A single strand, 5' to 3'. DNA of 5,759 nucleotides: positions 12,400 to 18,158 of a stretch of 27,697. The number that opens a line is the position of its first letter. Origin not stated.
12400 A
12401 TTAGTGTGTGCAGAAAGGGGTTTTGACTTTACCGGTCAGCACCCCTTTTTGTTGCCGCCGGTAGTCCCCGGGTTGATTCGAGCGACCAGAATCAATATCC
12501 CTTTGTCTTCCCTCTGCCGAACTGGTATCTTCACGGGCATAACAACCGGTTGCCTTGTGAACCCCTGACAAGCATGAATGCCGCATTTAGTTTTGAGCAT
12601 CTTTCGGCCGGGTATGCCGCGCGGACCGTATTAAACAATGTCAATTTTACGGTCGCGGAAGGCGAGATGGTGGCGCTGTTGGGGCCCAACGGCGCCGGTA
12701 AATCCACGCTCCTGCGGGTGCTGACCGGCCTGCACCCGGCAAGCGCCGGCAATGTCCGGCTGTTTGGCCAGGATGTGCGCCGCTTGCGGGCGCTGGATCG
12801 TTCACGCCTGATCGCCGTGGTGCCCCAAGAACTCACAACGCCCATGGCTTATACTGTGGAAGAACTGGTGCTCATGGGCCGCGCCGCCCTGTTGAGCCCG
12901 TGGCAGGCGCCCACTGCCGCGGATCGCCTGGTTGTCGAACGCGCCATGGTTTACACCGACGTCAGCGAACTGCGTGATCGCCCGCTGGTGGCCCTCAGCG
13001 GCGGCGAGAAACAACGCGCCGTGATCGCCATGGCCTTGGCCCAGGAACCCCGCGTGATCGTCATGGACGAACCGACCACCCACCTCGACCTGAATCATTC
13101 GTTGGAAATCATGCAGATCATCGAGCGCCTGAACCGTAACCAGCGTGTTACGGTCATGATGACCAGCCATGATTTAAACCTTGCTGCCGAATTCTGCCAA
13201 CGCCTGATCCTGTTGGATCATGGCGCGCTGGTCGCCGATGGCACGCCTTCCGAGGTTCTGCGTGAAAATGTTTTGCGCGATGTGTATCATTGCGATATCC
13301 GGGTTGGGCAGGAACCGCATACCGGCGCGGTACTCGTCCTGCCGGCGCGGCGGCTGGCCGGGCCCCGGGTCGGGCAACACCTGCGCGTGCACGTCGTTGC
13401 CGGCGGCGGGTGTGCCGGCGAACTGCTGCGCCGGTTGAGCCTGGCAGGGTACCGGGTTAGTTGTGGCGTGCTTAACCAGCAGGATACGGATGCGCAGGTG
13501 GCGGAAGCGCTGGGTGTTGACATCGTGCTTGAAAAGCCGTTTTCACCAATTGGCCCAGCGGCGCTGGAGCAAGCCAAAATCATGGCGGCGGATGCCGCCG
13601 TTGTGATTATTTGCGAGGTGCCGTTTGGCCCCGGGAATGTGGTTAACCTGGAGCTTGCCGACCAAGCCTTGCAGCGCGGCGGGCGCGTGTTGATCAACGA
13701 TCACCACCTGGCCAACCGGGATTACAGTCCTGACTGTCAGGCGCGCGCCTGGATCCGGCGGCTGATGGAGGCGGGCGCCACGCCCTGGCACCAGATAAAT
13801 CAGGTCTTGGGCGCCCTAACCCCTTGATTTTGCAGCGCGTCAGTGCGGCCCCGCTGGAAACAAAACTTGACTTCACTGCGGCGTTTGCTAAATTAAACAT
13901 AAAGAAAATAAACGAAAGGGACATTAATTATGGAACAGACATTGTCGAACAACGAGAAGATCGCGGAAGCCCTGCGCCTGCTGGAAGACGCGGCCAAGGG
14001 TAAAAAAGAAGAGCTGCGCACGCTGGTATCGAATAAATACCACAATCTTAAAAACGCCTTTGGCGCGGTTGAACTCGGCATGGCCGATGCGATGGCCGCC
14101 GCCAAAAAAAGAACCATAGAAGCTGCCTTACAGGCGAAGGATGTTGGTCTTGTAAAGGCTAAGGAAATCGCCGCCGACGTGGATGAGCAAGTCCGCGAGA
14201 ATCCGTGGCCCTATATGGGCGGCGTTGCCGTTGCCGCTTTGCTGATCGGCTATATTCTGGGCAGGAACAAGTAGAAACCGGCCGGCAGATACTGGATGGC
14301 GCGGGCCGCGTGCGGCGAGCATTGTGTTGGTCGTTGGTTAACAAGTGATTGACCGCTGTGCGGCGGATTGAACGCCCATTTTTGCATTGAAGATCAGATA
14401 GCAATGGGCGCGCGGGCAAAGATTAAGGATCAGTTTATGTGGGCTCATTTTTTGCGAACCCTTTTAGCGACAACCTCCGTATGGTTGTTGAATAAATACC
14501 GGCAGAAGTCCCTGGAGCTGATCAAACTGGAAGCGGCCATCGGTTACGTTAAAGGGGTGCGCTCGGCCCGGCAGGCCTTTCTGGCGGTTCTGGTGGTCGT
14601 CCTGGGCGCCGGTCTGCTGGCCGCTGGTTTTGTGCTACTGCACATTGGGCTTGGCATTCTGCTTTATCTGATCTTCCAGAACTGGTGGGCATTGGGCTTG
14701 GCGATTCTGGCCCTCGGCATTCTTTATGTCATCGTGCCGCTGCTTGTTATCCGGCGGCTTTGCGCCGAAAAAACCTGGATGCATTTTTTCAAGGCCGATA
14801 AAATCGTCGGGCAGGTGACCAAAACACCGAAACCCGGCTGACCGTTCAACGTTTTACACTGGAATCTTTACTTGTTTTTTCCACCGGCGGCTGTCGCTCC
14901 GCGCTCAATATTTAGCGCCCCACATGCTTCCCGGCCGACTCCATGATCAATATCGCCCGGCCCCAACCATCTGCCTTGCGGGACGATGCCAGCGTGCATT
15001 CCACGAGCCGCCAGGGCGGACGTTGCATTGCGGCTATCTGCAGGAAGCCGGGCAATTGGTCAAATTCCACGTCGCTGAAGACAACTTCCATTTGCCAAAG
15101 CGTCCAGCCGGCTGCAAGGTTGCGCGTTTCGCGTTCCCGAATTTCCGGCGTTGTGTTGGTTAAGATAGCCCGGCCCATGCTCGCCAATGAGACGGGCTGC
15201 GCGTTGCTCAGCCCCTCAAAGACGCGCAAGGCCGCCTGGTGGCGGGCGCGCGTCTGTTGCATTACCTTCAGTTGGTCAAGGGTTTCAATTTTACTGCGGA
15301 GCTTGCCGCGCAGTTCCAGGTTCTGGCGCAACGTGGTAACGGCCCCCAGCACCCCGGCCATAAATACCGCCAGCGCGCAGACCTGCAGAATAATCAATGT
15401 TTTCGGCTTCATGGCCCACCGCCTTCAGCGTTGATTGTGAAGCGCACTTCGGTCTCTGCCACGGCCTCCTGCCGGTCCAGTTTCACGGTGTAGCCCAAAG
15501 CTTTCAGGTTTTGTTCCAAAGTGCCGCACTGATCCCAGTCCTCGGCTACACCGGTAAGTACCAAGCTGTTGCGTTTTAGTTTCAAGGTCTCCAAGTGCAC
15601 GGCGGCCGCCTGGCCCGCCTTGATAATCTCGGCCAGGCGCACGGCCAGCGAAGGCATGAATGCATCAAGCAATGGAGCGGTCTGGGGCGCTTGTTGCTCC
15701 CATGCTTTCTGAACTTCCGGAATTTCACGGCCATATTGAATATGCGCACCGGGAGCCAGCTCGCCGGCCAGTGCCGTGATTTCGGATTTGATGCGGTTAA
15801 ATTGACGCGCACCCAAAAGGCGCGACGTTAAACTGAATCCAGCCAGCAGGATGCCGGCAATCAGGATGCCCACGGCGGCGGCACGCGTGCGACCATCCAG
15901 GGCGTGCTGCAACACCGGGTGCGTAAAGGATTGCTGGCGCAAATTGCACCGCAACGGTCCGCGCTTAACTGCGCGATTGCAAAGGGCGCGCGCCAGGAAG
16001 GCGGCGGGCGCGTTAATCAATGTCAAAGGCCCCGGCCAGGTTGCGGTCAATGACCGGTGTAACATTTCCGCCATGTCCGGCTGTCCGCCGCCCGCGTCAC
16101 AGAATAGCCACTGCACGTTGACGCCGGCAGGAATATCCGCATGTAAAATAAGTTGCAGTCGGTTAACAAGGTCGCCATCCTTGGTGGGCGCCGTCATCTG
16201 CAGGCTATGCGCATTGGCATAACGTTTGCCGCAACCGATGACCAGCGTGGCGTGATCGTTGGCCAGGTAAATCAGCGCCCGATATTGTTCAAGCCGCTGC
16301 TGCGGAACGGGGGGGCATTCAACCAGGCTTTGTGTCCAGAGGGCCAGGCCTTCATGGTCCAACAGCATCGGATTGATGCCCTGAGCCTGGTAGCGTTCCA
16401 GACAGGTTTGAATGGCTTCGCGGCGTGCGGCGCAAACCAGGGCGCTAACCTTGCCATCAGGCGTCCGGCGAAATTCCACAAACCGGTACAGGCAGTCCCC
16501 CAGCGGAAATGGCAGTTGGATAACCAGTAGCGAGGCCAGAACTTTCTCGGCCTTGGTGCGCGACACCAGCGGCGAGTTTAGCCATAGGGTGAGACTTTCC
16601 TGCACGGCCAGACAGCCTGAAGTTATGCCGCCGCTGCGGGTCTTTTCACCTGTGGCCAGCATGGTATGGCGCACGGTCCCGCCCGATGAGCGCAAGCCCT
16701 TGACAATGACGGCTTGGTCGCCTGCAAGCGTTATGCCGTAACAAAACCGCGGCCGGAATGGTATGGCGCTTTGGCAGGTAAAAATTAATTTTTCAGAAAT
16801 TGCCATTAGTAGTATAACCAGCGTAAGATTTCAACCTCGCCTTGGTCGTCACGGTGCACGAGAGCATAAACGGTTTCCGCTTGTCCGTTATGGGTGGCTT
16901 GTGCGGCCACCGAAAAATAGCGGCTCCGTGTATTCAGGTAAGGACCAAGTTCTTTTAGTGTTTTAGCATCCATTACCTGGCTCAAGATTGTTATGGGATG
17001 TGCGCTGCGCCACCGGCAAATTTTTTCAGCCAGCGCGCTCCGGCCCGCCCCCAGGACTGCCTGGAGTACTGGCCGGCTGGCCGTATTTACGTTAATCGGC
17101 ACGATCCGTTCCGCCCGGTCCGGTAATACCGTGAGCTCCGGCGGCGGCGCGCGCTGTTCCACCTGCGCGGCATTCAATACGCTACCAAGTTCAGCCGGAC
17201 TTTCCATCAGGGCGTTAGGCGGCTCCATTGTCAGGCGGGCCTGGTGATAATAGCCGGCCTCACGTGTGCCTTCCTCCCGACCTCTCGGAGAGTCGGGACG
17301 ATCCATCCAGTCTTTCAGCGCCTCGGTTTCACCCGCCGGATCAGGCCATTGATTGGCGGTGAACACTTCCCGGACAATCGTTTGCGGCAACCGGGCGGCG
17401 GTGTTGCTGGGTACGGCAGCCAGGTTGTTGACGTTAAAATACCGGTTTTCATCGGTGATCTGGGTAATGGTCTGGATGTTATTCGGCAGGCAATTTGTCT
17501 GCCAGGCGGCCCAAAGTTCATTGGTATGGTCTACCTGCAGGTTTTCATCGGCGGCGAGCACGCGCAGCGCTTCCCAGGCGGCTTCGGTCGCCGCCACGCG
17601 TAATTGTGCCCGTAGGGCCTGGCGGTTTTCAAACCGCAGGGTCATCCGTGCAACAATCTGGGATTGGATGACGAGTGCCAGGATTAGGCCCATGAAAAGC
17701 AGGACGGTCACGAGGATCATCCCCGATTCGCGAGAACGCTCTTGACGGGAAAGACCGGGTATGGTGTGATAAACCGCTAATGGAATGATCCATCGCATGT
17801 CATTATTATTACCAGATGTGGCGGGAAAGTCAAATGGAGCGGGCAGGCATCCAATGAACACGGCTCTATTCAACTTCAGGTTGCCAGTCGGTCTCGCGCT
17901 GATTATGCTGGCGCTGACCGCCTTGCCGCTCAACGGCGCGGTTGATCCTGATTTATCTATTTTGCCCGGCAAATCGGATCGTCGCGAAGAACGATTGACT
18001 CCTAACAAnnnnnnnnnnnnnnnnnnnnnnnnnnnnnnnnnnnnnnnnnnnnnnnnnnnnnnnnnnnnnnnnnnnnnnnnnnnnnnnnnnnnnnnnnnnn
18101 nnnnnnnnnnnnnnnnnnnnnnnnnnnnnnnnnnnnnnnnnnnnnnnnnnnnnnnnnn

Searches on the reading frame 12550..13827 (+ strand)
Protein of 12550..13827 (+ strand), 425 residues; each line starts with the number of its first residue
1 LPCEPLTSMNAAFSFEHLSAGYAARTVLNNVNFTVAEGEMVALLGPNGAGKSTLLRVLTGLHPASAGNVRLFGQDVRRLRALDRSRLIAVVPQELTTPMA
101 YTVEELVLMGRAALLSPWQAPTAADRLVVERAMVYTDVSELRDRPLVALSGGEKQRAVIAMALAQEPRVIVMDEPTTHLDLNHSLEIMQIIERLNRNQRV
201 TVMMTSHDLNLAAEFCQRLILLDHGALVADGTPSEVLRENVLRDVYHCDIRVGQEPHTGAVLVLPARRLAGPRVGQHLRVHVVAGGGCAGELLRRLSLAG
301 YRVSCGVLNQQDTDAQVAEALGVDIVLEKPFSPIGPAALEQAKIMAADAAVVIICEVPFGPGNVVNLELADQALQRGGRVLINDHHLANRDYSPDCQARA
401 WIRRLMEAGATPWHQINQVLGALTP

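Call 52: search_protein_families(library=pfam, proteins=[window:12550-13827:+], max_evalue=0.001)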
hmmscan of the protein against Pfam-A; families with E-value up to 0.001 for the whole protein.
window:12550-13827:+ (425 aa): 4 families
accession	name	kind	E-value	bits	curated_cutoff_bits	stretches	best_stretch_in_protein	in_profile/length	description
PF00005.33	ABC_tran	-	1.7e-32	113.4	25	1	28-177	1-137/137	ABC transporter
PF13304.12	AAA_21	-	3.7e-13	50.6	27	2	118-211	207-302/304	AAA domain, putative AbiEii toxin, Type IV TA system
PF02463.25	SMC_N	-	1.4e-06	28.3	40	0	148-208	136-200/220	RecF/RecN/SMC N terminal domain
PF13555.12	AAA_29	-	0.00069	19.8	27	0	31-55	15-39/61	P-loop containing region of AAA domain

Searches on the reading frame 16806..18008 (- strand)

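Call 52: search_protein_families(library=pfam, proteins=[window:16806-18008:-], max_evalue=0.001)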
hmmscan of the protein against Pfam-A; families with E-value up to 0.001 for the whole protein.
window:16806-18008:- (400 aa): 3 families
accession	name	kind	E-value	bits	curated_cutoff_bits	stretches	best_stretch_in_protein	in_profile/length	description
PF21687.3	T2SSK_1st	-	3.2e-07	31.5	26.2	1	191-297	3-107/107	Type II secretion system (T2SS), protein K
PF03934.19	T2SSK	-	0.00058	20.6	24.2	0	305-326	1-22/63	Type II secretion system (T2SS), protein K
PF12836.13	HHH_3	-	0.00064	20.2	27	0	302-340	3-41/65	Helix-hairpin-helix motif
